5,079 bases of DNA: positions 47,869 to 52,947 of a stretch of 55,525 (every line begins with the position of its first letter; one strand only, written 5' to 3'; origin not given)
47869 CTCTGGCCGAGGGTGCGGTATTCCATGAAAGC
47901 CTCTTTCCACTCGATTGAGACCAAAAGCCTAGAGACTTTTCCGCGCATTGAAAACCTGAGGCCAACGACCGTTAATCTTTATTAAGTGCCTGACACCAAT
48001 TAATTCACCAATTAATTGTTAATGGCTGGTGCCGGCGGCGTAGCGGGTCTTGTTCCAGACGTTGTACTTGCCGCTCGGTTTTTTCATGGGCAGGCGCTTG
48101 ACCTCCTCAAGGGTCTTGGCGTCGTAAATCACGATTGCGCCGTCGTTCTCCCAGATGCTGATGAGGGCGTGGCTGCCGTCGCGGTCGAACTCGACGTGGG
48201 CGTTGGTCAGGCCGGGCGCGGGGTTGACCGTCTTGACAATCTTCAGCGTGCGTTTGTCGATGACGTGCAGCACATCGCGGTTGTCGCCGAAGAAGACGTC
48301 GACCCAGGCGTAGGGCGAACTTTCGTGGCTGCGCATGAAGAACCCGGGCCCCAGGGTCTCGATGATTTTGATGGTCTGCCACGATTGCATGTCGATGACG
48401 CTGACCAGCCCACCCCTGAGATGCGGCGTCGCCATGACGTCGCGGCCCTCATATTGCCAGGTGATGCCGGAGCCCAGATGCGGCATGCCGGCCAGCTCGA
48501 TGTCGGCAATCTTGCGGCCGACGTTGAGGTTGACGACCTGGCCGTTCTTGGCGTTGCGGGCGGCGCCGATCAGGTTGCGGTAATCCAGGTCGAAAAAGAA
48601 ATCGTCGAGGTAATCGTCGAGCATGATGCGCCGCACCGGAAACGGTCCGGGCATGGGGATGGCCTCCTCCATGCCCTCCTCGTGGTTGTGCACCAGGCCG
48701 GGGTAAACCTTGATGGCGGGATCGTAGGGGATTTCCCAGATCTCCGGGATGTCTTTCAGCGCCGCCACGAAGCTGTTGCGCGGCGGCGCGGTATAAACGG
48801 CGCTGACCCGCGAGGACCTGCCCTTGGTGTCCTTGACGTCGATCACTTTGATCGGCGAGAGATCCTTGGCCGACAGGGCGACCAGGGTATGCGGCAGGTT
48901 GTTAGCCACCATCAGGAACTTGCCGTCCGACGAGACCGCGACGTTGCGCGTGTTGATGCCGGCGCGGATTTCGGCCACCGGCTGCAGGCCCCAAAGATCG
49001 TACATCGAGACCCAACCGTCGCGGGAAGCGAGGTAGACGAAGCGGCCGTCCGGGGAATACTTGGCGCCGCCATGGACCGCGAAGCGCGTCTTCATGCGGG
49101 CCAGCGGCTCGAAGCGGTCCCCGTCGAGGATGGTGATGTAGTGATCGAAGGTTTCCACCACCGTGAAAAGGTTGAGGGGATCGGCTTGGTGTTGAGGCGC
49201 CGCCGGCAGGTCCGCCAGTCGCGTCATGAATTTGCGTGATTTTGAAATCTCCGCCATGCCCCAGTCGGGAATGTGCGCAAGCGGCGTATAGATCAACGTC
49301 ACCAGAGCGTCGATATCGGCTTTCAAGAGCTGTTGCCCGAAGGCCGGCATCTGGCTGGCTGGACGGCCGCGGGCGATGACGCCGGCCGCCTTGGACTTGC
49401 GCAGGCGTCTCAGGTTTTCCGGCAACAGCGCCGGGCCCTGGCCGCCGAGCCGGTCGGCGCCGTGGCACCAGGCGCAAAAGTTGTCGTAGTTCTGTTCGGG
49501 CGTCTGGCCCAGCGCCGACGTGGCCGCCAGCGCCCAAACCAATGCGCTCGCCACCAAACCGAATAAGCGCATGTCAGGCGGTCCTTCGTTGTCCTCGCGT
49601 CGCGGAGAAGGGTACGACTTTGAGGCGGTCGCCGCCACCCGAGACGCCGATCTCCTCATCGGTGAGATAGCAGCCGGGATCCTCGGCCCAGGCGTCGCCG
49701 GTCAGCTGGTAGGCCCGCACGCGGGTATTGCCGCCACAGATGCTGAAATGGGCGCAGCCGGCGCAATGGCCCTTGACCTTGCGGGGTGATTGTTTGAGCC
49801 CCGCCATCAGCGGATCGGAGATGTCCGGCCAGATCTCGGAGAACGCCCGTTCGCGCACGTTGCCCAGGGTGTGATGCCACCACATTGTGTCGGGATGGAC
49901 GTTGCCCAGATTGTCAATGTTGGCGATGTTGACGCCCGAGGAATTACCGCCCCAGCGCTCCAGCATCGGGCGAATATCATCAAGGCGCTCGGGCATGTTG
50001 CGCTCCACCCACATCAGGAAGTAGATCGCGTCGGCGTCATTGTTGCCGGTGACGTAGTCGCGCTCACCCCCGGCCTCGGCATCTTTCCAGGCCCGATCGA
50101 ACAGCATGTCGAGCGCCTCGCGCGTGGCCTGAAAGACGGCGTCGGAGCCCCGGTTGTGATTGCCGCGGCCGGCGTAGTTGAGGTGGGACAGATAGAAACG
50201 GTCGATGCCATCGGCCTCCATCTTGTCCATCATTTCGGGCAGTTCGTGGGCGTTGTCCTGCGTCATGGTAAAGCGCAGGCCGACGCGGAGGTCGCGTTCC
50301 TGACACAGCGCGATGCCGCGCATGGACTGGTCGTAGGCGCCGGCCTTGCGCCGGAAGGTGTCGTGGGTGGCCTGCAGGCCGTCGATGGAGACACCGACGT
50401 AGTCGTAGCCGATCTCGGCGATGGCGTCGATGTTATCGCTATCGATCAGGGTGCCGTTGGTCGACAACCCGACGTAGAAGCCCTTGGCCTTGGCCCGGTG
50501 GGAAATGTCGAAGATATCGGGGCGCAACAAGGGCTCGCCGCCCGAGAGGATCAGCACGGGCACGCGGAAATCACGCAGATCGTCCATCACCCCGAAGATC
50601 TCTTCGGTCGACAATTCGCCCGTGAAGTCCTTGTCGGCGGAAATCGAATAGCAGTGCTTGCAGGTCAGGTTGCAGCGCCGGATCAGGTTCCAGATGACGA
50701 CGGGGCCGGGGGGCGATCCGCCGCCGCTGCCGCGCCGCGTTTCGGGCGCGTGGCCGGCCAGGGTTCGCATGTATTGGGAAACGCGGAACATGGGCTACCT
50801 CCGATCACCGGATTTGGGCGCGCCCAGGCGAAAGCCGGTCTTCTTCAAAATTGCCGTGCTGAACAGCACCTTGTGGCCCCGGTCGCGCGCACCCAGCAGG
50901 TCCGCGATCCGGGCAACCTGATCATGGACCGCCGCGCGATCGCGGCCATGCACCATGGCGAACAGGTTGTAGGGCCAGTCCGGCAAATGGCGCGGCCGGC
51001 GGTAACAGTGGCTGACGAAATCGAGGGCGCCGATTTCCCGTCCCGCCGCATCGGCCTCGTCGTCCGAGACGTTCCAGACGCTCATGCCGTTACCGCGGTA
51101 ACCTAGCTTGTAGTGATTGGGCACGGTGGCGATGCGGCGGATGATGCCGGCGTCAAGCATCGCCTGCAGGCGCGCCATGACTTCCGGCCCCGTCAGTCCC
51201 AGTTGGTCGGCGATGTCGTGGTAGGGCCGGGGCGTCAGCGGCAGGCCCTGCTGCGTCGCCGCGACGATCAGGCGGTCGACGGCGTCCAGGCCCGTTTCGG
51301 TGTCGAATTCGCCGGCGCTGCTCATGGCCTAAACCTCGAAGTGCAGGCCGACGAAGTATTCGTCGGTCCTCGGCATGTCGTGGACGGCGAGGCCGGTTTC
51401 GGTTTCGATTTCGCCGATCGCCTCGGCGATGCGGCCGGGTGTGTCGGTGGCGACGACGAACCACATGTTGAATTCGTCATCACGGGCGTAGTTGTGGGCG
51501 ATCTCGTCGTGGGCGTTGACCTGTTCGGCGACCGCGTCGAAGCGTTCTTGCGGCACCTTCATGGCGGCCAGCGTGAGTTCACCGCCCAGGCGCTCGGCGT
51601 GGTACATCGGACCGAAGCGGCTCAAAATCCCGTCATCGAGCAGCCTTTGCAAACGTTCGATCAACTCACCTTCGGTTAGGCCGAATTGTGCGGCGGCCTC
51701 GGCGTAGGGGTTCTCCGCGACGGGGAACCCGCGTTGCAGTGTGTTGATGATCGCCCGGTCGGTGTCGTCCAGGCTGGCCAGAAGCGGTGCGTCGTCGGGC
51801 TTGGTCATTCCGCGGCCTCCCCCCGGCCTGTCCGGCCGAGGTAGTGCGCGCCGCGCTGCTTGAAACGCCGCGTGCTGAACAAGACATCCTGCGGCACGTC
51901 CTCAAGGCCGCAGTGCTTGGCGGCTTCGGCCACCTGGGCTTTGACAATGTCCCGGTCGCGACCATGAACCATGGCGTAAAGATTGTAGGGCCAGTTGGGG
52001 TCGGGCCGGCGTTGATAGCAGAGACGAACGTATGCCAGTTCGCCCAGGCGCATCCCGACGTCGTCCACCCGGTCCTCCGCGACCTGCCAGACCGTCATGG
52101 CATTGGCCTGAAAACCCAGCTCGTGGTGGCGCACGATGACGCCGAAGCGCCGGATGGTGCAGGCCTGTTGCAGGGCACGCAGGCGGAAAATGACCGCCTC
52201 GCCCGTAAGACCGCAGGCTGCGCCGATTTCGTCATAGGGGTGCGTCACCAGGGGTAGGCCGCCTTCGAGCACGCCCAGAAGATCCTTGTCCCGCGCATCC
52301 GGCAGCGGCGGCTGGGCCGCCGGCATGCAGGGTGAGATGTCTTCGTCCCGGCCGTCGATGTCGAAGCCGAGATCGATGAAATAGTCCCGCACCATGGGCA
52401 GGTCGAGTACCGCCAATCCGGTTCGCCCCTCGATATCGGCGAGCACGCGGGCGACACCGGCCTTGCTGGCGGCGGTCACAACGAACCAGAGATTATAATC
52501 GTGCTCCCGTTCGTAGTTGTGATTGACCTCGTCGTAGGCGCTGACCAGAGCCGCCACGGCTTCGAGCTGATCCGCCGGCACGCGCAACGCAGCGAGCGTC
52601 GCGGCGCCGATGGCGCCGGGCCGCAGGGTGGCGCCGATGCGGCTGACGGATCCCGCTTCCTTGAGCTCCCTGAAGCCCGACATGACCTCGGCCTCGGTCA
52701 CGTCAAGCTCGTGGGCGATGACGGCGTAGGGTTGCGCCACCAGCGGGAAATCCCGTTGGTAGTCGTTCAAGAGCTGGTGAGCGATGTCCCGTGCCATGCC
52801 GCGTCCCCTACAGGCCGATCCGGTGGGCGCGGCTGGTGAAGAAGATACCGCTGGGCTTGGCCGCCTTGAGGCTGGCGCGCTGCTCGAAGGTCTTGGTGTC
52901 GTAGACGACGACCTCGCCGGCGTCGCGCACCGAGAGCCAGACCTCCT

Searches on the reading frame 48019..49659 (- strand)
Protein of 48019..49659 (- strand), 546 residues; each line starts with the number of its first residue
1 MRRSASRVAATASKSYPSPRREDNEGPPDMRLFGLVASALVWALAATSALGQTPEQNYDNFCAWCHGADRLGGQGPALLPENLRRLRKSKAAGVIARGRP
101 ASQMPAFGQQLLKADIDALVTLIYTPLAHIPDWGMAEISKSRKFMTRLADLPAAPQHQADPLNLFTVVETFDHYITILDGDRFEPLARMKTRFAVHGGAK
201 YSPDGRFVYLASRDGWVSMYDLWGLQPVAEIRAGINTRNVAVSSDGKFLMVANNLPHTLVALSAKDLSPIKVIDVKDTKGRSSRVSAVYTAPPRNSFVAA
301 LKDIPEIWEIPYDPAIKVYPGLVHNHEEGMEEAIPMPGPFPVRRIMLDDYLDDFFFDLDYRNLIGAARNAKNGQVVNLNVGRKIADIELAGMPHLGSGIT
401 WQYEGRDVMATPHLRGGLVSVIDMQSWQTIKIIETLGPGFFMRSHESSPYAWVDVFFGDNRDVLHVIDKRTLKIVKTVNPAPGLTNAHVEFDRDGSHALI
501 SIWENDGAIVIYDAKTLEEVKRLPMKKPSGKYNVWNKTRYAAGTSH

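Call 78: search_protein_families(library=pfam, max_evalue=0.00001, proteins=[window:48019-49659:-])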
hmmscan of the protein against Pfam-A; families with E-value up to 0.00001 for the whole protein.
window:48019-49659:- (546 aa): 4 families
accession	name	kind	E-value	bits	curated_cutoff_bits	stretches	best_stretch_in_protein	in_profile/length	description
PF02239.22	Cytochrom_D1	-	4.7e-111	371.3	25.5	2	340-537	162-368/368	Cytochrome D1 heme domain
PF25174.1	Beta-prop_THOC3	-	3.1e-11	43.2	305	0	163-292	61-181/272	THOC3 beta-propeller domain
PF13442.11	Cytochrome_CBB3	-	1.1e-08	35.7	27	1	52-121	4-66/68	Cytochrome C oxidase, cbb3-type, subunit III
PF23414.1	Beta-prop_EML_2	-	6.6e-07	29.4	90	0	167-222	55-110/266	Echinoderm microtubule-associated protein second beta-propeller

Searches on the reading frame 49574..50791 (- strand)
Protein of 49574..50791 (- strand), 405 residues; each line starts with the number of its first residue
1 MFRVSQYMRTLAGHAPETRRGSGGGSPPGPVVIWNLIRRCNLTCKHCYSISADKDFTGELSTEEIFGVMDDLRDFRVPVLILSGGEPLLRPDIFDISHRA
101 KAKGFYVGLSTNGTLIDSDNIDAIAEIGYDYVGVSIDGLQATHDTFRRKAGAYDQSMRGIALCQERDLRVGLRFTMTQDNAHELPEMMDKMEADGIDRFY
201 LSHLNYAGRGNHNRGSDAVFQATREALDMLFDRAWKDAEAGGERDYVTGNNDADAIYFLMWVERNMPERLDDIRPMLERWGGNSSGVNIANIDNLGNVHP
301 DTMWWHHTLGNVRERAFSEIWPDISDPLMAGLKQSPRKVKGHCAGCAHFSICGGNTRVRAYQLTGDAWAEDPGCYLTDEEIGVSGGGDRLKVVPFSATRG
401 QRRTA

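Call 78: search_protein_families(library=pfam, max_evalue=0.00001, proteins=[window:49574-50791:-])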
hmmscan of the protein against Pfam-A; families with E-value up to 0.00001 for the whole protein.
window:49574-50791:- (405 aa): 2 families
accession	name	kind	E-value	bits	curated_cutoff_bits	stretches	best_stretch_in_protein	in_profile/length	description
PF04055.27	Radical_SAM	-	1.5e-26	93.9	29.5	1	35-190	2-165/166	Radical SAM superfamily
PF13353.11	Fer4_12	-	3.9e-07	30.9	22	1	36-138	11-115/137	4Fe-4S single cluster domain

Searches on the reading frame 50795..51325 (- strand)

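Call 83: search_protein_families(library=pfam, max_evalue=0.001, proteins=[window:50795-51325:-])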
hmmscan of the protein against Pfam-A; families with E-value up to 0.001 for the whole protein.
window:50795-51325:- (176 aa): 4 families
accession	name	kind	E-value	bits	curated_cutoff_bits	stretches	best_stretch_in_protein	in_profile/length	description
PF17805.7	AsnC_trans_reg2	-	1.2e-26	93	27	1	73-161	1-86/86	AsnC-like ligand binding domain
PF22451.2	NirdL-like_HTH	-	2.3e-17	62.7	27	1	17-63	1-47/47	Siroheme decarboxylase NirDL-like HTH domain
PF13404.12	HTH_AsnC-type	-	1.7e-08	34.5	27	1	13-56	1-41/42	AsnC-type helix-turn-helix domain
PF13412.12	HTH_24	-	0.00022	21.2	21.9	1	35-63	20-48/48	Winged helix-turn-helix DNA-binding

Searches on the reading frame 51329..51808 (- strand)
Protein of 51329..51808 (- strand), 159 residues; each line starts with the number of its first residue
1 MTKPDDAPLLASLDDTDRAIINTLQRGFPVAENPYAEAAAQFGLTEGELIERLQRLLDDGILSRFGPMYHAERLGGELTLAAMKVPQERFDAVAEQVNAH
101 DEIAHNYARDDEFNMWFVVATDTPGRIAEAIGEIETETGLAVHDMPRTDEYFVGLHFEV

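Call 83: search_protein_families(library=pfam, max_evalue=0.001, proteins=[window:51329-51808:-])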
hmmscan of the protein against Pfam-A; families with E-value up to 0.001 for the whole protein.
window:51329-51808:- (159 aa): 4 families
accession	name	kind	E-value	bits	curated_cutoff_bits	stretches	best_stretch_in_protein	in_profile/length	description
PF22451.2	NirdL-like_HTH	-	1.4e-16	60.2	27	1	17-62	1-46/47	Siroheme decarboxylase NirDL-like HTH domain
PF17805.7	AsnC_trans_reg2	-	2.7e-14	53.5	27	1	79-151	8-85/86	AsnC-like ligand binding domain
PF13404.12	HTH_AsnC-type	-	1.7e-09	37.8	27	1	13-56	1-41/42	AsnC-type helix-turn-helix domain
PF13412.12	HTH_24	-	1.1e-05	25.3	21.9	1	13-62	1-47/48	Winged helix-turn-helix DNA-binding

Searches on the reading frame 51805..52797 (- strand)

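Call 78: search_protein_families(library=pfam, max_evalue=0.00001, proteins=[window:51805-52797:-])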
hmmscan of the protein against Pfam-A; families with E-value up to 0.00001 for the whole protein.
window:51805-52797:- (330 aa): 2 families
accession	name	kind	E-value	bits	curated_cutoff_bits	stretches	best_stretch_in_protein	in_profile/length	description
PF17805.7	AsnC_trans_reg2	-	6.1e-46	154.9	27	2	227-313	2-86/86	AsnC-like ligand binding domain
PF22451.2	NirdL-like_HTH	-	6e-26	90.2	27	2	7-49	2-44/47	Siroheme decarboxylase NirDL-like HTH domain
